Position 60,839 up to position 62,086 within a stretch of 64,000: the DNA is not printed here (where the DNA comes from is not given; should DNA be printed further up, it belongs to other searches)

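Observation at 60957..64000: Probable mobile-element edge: minus-strand replication-initiator-like gene with iteron-like repeats, then an AbiEi/AbiEii module in an AT-rich patch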

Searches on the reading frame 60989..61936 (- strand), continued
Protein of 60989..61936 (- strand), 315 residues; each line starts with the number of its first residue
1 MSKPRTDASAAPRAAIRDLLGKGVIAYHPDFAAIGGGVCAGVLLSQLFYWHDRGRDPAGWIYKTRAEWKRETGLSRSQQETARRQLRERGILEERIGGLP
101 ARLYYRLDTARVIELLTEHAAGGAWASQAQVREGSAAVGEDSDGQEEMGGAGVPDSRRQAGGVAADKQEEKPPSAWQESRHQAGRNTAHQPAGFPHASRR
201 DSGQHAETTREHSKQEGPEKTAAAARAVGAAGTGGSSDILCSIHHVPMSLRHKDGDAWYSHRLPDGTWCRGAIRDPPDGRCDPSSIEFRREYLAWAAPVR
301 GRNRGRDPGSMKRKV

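Call 28: find_encoding_contigs(protein=P0048, flank=10000, max_places=4)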
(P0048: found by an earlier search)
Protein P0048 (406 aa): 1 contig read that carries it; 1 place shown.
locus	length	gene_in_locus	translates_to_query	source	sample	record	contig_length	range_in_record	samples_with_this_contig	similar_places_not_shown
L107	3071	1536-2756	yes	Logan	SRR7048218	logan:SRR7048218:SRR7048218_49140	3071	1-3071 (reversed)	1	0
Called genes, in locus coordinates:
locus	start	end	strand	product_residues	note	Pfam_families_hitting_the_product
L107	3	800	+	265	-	?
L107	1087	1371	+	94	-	PF02922:CBM_48, PF16561:AMPK1_CBM (weak)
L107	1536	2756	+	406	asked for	PF07690:MFS_1, PF00083:Sugar_tr (faint), PF07690:MFS_1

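Call 31: search_solved_structures(query=A1, max_evalue=10, show_alignments=2)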
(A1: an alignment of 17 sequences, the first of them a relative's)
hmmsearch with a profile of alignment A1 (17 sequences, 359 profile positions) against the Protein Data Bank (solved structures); distinct sequences matched with E-value up to 10: 1.
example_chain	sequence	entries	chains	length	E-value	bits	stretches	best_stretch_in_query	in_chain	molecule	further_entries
1rfz_A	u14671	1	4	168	1.2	11.7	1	85-106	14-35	Hypothetical protein APC35681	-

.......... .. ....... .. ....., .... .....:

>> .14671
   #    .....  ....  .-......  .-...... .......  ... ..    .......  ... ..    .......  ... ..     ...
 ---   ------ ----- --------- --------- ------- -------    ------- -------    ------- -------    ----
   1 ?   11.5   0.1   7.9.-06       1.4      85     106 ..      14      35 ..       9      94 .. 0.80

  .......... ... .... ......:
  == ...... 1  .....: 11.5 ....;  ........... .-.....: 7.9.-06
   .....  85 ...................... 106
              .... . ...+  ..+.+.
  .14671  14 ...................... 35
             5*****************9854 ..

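Call 42: predict_structure(alignment_id=A1)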
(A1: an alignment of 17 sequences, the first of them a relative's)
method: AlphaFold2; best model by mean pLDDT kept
length: 315 residues; sequences in the alignment: 17
mean_pLDDT: 64.5   pTM: 0.44
mean pLDDT of the five models: 64.5, 64.0, 62.9, 60.5, 59.8
residues with pLDDT >= 90: 77; 70-90: 62; 50-70: 37; < 50: 139
segments of 3 or more residues with pLDDT < 50: 125-236, 279-281, 295-315
pLDDT, mean of each block of 10 residues (from residue 1): 55 86 74 95 93 79 92 94 97 87 92 94 56 44 40 39 42 39 40 39 38 38 41 54 88 86 90 56 54 47 44 39
secondary structure, 60 per line:
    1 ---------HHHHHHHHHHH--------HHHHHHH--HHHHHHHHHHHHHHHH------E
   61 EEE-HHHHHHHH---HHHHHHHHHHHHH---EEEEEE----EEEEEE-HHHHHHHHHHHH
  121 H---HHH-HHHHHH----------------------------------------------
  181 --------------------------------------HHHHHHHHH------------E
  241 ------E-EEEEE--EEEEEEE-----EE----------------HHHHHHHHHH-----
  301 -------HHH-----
elements in order: H10-20 H29-35 H38-53 E60-63 H65-72 H76-88 E92-97 E102-107 H109-121 H129-134 H219-227 E249-253 E256-262 H286-295

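Call 44: fold_search(model_id=the predicted structure, library=pdb)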
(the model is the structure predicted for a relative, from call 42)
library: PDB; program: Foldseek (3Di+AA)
matches with E <= 10: 934; with E <= 0.001: 0
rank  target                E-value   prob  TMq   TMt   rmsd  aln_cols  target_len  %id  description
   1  2fsw_A                3.3e-02  1.00  0.20  0.55   5.0        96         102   21  Crystal Structure of the Putative Transcriptional Regualator, MarR family from Porphyromonas gingivalis W83 (released 2006-03-07)
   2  2fsw_B                3.9e-02  0.99  0.20  0.55   5.1        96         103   21  Crystal Structure of the Putative Transcriptional Regualator, MarR family from Porphyromonas gingivalis W83 (released 2006-03-07)
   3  8c7o_A                3.9e-02  0.99  0.21  0.25   7.1       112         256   15  Unliganded transcriptional pleiotropic repressor CodY from Staphylococcus aureus (released 2023-06-28)
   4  8ylg_A                4.4e-02  0.92  0.22  0.39  13.7       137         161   14  Crystal structure of Burkholderia thailandensis MftR in complex with operator DNA (released 2024-11-13)
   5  2hzt_A                5.5e-02  0.99  0.21  0.59   5.8       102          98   19  Crystal Structure of a putative HTH-type transcriptional regulator ytcD (released 2006-08-29)
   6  4a5m_A                5.5e-02  0.97  0.18  0.49   4.9        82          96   22  Redox regulator HypR in its oxidized form (released 2012-01-11)
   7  6o8l                  5.5e-02  0.87  0.15  0.44  10.7       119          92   16  Crystal Structure of C9S apo and reduced Sulfide-responsive transcriptional repressor (SqrR) from Rhodobacter capsulatus (released 2020-04-01)
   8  8uoq_W                5.8e-02  0.98  0.24  0.29   5.6       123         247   11  Composite map of PIC_delta_TFIIK form2 (released 2024-10-23)
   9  9a6f_A                6.2e-02  0.97  0.19  0.23   6.9       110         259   15  Integrative model of CODY-YPPF by crosslinking MS and deep learning (released 2024-09-18)
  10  7bze                  6.2e-02  0.95  0.20  0.50   6.7       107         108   17  Structure of Bacillus subtilis HxlR, K13A mutant (released 2021-02-03)
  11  6cmv_C                6.5e-02  0.96  0.22  0.51   5.5       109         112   15  Crystal structure of Archaeal Biofilm Regulator (AbfR2) from Sulfolobus acidocaldarius (released 2018-11-14)
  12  7bzg_A                6.9e-02  0.97  0.20  0.50   5.1        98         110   18  Structure of Bacillus subtilis HxlR, wild type in complex with formaldehyde and DNA (released 2021-02-03)
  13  1xma_B                6.9e-02  0.96  0.19  0.49   5.5       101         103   16  Structure of a transcriptional regulator from Clostridium thermocellum Cth-833 (released 2004-12-14)
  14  8ylg_B                6.9e-02  0.89  0.22  0.39  13.9       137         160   14  Crystal structure of Burkholderia thailandensis MftR in complex with operator DNA (released 2024-11-13)
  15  4a5m_B                7.3e-02  0.96  0.18  0.49   5.0        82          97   22  Redox regulator HypR in its oxidized form (released 2012-01-11)
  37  4pql_A                1.3e-01  0.98  0.21  0.45   4.6        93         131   15  N-Terminal domain of DNA binding protein (released 2014-06-11)
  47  4pt7_B                1.6e-01  0.98  0.21  0.47   4.5        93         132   15  Structure of initiator (released 2014-06-25)
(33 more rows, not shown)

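Call 47: find_related_loci(query=A1, collection=viral_contigs, flank=10000)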
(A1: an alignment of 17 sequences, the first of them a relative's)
Query A1 (315 aa) in viral_contigs; peptide patterns used: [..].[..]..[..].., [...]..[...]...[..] (x = any residue, [..] = any of these).
48 stretches matched a pattern; 16 encode a relative of the query (tblastn E <= 1e-3); 16 distinct loci.
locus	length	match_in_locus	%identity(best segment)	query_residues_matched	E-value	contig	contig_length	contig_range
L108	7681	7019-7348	53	7-116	9e-38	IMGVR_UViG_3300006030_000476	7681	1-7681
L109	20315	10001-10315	57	13-117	8e-36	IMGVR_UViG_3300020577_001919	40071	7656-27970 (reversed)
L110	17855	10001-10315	50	13-117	2e-35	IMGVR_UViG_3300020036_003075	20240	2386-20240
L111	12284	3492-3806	50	13-117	2e-35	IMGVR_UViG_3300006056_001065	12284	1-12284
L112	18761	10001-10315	50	13-117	2e-35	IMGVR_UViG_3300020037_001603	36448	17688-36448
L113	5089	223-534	55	25-128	5e-35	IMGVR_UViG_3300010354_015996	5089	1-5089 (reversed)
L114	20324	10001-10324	53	25-133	2e-30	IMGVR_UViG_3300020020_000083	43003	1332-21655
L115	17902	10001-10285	49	25-119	7e-30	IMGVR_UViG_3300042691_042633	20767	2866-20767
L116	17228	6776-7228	38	25-186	1e-25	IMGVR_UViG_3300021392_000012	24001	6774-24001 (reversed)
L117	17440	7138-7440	47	25-127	6e-23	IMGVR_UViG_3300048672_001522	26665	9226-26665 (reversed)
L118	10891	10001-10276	42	25-116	5e-21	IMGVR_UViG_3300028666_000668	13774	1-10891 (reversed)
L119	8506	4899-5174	42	25-116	5e-21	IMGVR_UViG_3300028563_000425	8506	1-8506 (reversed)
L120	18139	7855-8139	46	13-107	5e-19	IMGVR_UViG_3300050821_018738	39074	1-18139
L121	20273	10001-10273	38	25-116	8e-14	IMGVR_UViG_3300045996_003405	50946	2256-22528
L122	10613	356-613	38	25-112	6e-13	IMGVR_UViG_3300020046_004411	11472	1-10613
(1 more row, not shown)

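Call 48: search_protein_families(library=phrogs, proteins=[L105:1-1122:+, L105:4654-5562:+, L105:5820-6380:+, L105:6776-7636:-, L105:8218-9735:+, L104:729-1871:+, L104:1958-3094:-, L103:7496-8080:-, L103:9014-9382:+, L103:12184-12642:+], max_evalue=0.01)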
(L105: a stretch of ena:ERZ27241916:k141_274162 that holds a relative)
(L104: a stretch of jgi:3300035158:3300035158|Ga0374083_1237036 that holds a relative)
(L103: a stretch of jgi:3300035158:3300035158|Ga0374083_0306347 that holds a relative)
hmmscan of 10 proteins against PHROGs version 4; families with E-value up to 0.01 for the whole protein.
L105:1-1122:+ (373 aa): 0 families

L105:4654-5562:+ (302 aa): 0 families

L105:5820-6380:+ (186 aa): 2 families
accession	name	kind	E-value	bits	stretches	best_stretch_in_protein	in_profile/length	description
phrog_192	-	DNA, RNA and nucleotide metabolism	6.7e-12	46.4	1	1-182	104-275/397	DNA polymerase exonuclease subunit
phrog_255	-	DNA, RNA and nucleotide metabolism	1.2e-06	28.8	1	48-180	230-361/436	exonuclease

L105:6776-7636:- (286 aa): 0 families

L105:8218-9735:+ (505 aa): 2 families
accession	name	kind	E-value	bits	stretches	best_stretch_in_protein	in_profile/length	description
phrog_5909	-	head and packaging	5.3e-06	26.8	1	311-413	117-216/285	terminase large subunit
phrog_2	-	head and packaging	0.00016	21.6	1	36-471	266-584/807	terminase large subunit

L104:729-1871:+ (380 aa): 1 family
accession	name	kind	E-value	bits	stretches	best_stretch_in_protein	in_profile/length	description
phrog_2180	-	unknown function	0.0093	17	0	283-314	19-50/56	-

L104:1958-3094:- (378 aa): 0 families

L103:7496-8080:- (194 aa): 0 families

L103:9014-9382:+ (122 aa): 0 families

L103:12184-12642:+ (152 aa): 0 families

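Call 51: search_protein_families(library=padloc, proteins=[window:60989-61936:-], max_evalue=0.001)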
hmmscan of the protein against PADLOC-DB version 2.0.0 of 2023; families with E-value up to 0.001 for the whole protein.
window:60989-61936:- (315 aa): 0 families

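Call 60: fold_search(model_id=the predicted structure, library=viral)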
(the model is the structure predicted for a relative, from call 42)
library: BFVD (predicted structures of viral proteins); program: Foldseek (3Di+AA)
matches with E <= 10: 457; with E <= 0.001: 15
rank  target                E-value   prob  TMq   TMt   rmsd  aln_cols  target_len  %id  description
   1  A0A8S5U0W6            7.4e-08  1.00  0.29  0.29  20.9       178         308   29  Uncharacterized protein [Podoviridae sp. ctpWp23]
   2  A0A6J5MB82            1.8e-06  1.00  0.31  0.29  21.6       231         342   16  Uncharacterized protein [uncultured Caudovirales phage]
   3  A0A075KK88            2.6e-06  1.00  0.28  0.32  21.1       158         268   23  Putative DNA replication protein [Lactobacillus phage Ld17]
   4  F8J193                7.0e-06  1.00  0.27  0.74   6.5       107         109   26  Uncharacterized protein [Lactobacillus phage c5]
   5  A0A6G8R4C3            1.1e-05  1.00  0.28  0.29  12.5       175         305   26  (no name in the UniProt tables at hand)
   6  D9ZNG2                1.4e-05  1.00  0.27  0.28  23.7       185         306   19  (no name in the UniProt tables at hand)
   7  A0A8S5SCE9            1.5e-05  1.00  0.30  0.31  16.3       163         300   22  Replication protein [Siphoviridae sp. ctqBc4]
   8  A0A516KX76            1.6e-05  1.00  0.27  0.39   7.2       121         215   21  (no name in the UniProt tables at hand)
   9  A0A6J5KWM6            2.4e-05  1.00  0.28  0.41  20.5       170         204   18  Helix-turn-helix domain containing protein [uncultured Caudovirales phage]
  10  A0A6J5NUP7            3.0e-05  1.00  0.27  0.35  12.8       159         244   20  Uncharacterized protein [uncultured Caudovirales phage]
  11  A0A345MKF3            9.5e-05  1.00  0.28  0.34  13.1       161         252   20  Uncharacterized protein [Eggerthella phage PMBT5]
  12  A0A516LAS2            1.5e-04  1.00  0.25  0.31   6.9       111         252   21  (no name in the UniProt tables at hand)
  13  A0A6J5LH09            3.2e-04  1.00  0.26  0.25  17.2       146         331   21  Replication protein [uncultured Caudovirales phage]
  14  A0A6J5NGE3            7.1e-04  1.00  0.27  0.33  20.3       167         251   21  Uncharacterized protein [uncultured Caudovirales phage]
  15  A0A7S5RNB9            9.5e-04  1.00  0.25  0.26  20.9       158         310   22  (no name in the UniProt tables at hand)
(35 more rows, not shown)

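Call 64: search_dna_similar(query=window:60989-61936:-, collection=phages, mode=protein, max_evalue=0.001, max_rows=25)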
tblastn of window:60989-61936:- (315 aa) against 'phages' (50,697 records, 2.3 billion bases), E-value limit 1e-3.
Records with a match: 105; places in all: 105; records where one place covers at least 80% of the query: 0.
Best place of each record, by identity: <60% 105.
By first word of the organism name: Acinetobacter 25; Staphylococcus 14; Vibrio 12; Stx2a-converting 10; Lactobacillus 10; Stx1a-converting 7; Klebsiella 5; Burkholderia 4; Salmonella 3; Pasteurella 2; and 9 more.
By host as written in the record: - 25; Acinetobacter baumannii 17; Lactobacillus delbrueckii 6; Klebsiella pneumoniae 5; Staphylococcus aureus 5; Vibrio cholerae 3; Salmonella enterica 2; Vibrio sp. 2; and 32 more.
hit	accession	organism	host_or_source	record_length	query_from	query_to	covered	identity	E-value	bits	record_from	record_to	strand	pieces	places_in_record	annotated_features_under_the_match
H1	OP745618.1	Salmonella phage F1055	Salmonella sp.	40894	25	215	61%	37.1%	1e-22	103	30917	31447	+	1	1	hypothetical protein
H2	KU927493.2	Salmonella phage 118970_sal3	Salmonella enterica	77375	25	215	61%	36.5%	4e-22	102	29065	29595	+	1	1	putative transcriptional activator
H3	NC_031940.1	Salmonella phage 118970_sal3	Salmonella enterica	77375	25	215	61%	36.5%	4e-22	102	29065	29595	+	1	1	putative transcriptional activator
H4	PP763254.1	Acinetobacter phage Ab9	Acinetobacter baumannii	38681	19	144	40%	36.5%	8e-22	101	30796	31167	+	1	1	replication initiation O-like protein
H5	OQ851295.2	Vibrio phage PVP-XSN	Vibrio parahaemolyticus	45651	25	120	30%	46.9%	1e-22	103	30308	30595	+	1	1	hypothetical protein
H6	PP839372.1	Vibrio phage vB_VpaM_R20L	Vibrio sp.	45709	25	120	30%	46.9%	2e-22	103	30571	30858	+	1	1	hypothetical protein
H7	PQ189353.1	Vibrio phage 10N.286.54.E5_PE002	Vibrio cyclitrophicus 10N.286.54.E5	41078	25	137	36%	38.9%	3e-19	94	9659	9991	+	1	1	hypothetical protein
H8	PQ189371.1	Vibrio phage 10N.286.55.C4_PE001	Vibrio cyclitrophicus 10N.286.55.C4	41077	25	137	36%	38.9%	3e-19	94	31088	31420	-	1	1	hypothetical protein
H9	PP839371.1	Vibrio phage vB_VpaM_R19R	Vibrio sp.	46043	25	120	30%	45.8%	6e-22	102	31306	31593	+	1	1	hypothetical protein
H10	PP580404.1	Vibrio phage vB_VpaM_XM1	Vibrio parahaemolyticus 1.1997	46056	25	120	30%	45.8%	6e-22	102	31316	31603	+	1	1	hypothetical protein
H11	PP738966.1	Vibrio phage IKEMa6-1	Vibrio sp. K1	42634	16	116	32%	43.3%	5e-17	87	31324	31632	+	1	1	record has no annotation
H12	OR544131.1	Pasteurella phage Pmp14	Pasteurella multocida Pmc-A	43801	25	120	30%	44.8%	9e-20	96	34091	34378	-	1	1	replication initiation O-like protein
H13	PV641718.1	Pseudomonas phage Atpa001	Pseudomonas aeruginosa PAO1k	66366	12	108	31%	44.3%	2e-19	94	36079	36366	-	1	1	hypothetical protein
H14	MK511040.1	Pseudomonas phage vB_Pae_CF63a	Pseudomonas aeruginosa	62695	12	108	31%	44.3%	3e-19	94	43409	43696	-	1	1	primosomal protein I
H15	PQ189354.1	Vibrio phage 10N.286.54.F2_PE001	Vibrio cyclitrophicus 10N.286.54.F2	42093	25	137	36%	38.1%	2e-18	92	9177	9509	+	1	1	hypothetical protein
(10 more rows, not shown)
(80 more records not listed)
